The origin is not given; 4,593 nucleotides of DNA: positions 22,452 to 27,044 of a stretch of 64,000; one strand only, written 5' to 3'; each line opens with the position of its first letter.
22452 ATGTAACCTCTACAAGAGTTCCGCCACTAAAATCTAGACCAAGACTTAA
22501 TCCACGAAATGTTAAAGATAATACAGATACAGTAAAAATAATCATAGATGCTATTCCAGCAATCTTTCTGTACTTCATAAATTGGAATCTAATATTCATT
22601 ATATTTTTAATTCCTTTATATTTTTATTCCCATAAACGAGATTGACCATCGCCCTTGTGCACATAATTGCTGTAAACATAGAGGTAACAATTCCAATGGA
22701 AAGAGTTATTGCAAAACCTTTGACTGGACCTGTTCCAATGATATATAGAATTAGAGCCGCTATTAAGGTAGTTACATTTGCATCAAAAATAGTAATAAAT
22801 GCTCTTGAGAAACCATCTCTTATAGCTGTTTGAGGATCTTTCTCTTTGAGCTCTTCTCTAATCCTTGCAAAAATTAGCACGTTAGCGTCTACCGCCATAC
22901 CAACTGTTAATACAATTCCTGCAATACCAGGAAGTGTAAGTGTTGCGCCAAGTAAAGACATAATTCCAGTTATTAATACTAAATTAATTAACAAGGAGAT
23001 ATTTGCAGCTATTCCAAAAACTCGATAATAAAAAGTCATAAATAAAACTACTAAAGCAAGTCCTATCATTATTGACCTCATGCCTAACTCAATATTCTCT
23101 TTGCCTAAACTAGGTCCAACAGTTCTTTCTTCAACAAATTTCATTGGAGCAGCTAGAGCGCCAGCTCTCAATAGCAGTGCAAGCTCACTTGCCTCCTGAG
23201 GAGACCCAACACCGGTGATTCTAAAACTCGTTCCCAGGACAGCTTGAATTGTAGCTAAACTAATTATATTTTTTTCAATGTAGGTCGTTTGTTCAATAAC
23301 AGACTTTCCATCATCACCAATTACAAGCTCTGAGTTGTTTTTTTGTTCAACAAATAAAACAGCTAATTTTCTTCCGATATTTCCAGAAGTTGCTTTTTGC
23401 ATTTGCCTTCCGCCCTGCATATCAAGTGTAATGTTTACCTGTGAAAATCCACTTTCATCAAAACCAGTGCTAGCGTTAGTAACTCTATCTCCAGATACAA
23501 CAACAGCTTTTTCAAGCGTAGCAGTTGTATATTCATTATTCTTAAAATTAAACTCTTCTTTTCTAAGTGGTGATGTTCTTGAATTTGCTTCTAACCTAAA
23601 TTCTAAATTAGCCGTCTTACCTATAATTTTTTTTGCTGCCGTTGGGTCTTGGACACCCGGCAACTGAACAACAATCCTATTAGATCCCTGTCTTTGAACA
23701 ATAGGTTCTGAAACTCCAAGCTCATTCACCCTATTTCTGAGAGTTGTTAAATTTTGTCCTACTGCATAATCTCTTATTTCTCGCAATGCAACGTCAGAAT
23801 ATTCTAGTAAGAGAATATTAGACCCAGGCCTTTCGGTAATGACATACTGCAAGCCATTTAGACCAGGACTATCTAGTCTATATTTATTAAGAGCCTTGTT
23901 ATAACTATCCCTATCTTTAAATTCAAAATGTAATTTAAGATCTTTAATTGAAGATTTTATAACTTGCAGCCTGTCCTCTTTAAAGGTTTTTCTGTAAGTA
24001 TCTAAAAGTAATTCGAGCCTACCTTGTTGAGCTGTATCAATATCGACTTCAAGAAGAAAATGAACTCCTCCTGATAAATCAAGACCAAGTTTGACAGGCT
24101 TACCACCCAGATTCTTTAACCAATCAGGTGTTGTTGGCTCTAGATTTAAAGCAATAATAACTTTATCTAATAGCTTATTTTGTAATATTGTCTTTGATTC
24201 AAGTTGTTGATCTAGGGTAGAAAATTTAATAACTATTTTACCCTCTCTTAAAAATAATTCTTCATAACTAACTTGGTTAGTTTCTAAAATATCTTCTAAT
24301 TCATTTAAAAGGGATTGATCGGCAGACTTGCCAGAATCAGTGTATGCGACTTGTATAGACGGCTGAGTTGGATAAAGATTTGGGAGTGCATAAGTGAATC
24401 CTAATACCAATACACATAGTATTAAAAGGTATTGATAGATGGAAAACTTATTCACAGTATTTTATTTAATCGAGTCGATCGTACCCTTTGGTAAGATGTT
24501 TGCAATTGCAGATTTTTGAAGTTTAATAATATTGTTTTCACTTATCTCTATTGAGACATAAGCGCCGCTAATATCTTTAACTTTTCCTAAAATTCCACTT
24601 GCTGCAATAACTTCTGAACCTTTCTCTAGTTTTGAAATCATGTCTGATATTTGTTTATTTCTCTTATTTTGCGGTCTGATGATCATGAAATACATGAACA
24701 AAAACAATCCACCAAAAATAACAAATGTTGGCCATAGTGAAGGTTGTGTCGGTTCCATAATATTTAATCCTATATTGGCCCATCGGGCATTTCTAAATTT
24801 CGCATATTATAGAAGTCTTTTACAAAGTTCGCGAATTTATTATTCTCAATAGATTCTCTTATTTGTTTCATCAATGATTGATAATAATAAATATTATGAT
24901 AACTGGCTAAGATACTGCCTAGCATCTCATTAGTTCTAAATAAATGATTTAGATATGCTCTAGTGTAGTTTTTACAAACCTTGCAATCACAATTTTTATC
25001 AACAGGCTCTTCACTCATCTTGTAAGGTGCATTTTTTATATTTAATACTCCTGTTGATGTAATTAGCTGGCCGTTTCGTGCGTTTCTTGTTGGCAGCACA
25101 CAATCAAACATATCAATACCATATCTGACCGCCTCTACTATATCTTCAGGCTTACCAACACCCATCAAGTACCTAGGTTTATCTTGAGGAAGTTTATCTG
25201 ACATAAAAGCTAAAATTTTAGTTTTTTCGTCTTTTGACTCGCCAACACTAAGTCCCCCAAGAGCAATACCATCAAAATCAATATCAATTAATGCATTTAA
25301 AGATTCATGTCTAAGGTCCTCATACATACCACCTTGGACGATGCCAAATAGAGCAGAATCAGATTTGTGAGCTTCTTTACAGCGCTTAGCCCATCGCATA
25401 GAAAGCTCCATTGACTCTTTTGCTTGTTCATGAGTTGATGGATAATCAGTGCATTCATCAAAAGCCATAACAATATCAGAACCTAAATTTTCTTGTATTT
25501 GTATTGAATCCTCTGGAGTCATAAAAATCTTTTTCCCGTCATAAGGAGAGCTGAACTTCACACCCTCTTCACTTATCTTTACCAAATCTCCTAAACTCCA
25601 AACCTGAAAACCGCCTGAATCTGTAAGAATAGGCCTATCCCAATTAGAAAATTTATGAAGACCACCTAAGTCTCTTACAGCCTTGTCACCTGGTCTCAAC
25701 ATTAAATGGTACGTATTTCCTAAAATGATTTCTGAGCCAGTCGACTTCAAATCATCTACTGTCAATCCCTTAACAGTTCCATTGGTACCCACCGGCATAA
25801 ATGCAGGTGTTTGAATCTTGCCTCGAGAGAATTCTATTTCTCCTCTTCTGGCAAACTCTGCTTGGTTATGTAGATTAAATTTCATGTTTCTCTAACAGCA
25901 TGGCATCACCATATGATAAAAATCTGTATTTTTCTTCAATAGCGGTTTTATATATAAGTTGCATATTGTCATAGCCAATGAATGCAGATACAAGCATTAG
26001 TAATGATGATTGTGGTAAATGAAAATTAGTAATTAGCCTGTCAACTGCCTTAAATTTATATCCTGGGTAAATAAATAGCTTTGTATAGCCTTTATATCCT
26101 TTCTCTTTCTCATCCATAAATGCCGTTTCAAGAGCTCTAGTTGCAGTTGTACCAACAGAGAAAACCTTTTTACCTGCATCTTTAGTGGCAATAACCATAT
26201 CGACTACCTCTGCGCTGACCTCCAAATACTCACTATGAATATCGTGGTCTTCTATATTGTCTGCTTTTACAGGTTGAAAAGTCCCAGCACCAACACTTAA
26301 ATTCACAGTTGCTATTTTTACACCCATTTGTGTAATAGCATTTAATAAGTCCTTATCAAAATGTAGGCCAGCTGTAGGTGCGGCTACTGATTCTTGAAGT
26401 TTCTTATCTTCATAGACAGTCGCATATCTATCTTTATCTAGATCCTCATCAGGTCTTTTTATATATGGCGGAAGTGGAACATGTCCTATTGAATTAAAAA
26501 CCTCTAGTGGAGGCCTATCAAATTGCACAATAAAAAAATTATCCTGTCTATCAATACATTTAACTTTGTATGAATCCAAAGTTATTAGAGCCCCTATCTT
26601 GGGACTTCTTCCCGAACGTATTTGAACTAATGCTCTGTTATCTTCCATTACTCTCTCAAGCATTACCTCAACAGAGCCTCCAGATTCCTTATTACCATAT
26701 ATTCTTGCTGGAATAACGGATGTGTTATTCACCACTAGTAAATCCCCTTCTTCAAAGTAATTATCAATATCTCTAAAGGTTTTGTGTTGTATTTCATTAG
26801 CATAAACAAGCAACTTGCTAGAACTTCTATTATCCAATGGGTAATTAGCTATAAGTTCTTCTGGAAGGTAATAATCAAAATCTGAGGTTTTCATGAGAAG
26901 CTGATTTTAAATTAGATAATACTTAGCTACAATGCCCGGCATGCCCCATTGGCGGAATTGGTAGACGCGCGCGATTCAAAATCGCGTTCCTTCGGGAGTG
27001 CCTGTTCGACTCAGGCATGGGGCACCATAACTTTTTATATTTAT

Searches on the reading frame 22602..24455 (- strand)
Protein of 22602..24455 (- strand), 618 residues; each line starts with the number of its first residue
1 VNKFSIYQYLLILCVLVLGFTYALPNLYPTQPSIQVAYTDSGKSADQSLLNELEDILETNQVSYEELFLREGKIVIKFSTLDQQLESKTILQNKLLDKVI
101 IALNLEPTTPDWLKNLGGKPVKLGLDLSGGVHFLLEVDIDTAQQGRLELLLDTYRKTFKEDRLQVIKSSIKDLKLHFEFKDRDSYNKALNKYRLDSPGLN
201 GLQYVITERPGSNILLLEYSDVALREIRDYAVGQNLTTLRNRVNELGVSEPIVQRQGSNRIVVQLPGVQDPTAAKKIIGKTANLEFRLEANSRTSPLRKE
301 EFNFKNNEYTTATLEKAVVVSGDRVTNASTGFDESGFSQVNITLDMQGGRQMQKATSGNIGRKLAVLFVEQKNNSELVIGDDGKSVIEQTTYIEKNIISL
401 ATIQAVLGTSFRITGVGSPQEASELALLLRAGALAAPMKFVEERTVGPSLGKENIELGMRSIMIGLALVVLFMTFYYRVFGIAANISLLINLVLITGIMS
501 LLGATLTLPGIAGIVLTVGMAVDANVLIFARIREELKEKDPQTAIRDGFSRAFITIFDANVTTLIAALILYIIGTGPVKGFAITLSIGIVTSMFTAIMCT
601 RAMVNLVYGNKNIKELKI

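Call 58: search_protein_families(library=ncbifam, proteins=[window:22602-24455:-], max_evalue=0.00001)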
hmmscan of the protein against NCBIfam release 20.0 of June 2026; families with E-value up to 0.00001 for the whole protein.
window:22602-24455:- (618 aa): 27 families (the best 25 are shown)
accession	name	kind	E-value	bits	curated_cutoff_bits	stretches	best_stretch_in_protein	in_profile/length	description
NF009545.0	PRK12933.1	equivalog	1.4e-172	575.4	728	1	1-617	10-603/604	protein translocase subunit SecD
TIGR01129.1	secD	equivalog_domain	3.6e-134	447.8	244.4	1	123-604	1-397/397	protein translocase subunit SecD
NF009583.0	PRK13024.1-3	subfamily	1.5e-130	436.6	721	1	98-618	19-442/755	protein translocase subunit SecDF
NF011315.0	PRK14726.1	equivalog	1.9e-106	357.1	1249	1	108-616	35-533/855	protein translocase subunit SecDF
NF009585.0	PRK13024.1-5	equivalog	5.7e-95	319.2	1037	2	316-611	379-651/993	protein translocase subunit SecDF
TIGR00916.1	2A0604s01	subfamily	3.7e-74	249.2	148.6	1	344-597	1-231/231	SecD/SecF family protein translocase subunit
NF009581.0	PRK13024.1-1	equivalog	4.4e-63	213.6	1058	1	231-608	61-411/752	protein translocase subunit SecDF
NF009584.0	PRK13024.1-4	equivalog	3.2e-57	194.4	1171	1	227-609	57-414/759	protein translocase subunit SecDF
NF009580.0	PRK13023.1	equivalog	5.3e-56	190.3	1153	1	238-605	92-445/775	protein translocase subunit SecDF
NF009540.0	PRK12911.1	equivalog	1.6e-54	184.9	1878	1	396-604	849-1058/1403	bifunctional preprotein translocase subunit SecD/SecF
NF009582.0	PRK13024.1-2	equivalog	2.8e-31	108.3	723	1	385-609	262-489/859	protein translocase subunit SecDF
NF006218.0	PRK08343.1-4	subfamily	3.2e-28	98.7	383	1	311-595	109-376/392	preprotein translocase subunit SecD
TIGR00966.2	transloc_SecF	equivalog_domain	5.8e-25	88.3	160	1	337-604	27-276/279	protein translocase subunit SecF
NF006217.0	PRK08343.1-3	equivalog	2.7e-21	75.8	491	1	315-594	253-526/544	preprotein translocase subunit SecD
NF046001.1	SecDF_plasm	equivalog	1e-19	70.1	500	1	437-611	331-507/878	protein translocase subunit SecDF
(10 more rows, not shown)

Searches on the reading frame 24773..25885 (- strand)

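Call 58: search_protein_families(library=ncbifam, proteins=[window:24773-25885:-], max_evalue=0.00001)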
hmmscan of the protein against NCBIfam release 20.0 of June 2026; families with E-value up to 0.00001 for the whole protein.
window:24773-25885:- (371 aa): 5 families
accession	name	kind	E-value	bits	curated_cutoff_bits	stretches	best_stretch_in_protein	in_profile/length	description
TIGR00430.1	Q_tRNA_tgt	equivalog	4.6e-165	549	306.75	1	3-364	1-365/368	tRNA guanosine(34) transglycosylase Tgt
TIGR00449.1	tgt_general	superfamily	3.3e-158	526.4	47.6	1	3-363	1-363/367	tRNA-guanine transglycosylase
TIGR00432.2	arcsn_tRNA_tgt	equivalog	2.3e-47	161.4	350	1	3-356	1-328/441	tRNA guanosine(15) transglycosylase TgtA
NF040592.1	tRNA_mod_ArcS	equivalog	9.5e-11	41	440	1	204-360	96-234/575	archaeosine synthase subunit alpha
NF041059.1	DpdA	equivalog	1.4e-09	37.3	200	1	138-269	130-263/406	tRNA-guanine transglycosylase DpdA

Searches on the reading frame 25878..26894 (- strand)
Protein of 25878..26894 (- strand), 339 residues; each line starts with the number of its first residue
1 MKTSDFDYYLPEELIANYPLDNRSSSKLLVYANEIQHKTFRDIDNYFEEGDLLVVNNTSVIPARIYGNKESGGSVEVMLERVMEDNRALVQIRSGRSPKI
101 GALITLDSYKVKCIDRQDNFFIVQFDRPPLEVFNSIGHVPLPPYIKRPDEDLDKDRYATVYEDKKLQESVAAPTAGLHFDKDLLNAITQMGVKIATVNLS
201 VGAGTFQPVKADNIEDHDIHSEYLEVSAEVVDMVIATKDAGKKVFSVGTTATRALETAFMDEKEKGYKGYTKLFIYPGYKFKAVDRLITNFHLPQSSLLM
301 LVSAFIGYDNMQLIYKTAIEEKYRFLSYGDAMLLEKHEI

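Call 59: search_protein_families(library=ncbifam, proteins=[window:25878-26894:-], max_evalue=0.00001)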
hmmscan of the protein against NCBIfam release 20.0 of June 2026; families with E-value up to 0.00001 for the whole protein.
window:25878-26894:- (339 aa): 3 families
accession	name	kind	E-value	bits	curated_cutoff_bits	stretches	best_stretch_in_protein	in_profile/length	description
NF001140.0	PRK00147.1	equivalog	7e-133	442.8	324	1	1-336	1-344/346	tRNA preQ1(34) S-adenosylmethionine ribosyltransferase-isomerase QueA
TIGR00113.1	queA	equivalog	3.6e-129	430.6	267.45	1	1-334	2-344/345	tRNA preQ1(34) S-adenosylmethionine ribosyltransferase-isomerase QueA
NF002398.0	PRK01424.1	equivalog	2e-79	267.4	588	2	150-336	180-364/366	tRNA preQ1(34) S-adenosylmethionine ribosyltransferase-isomerase QueA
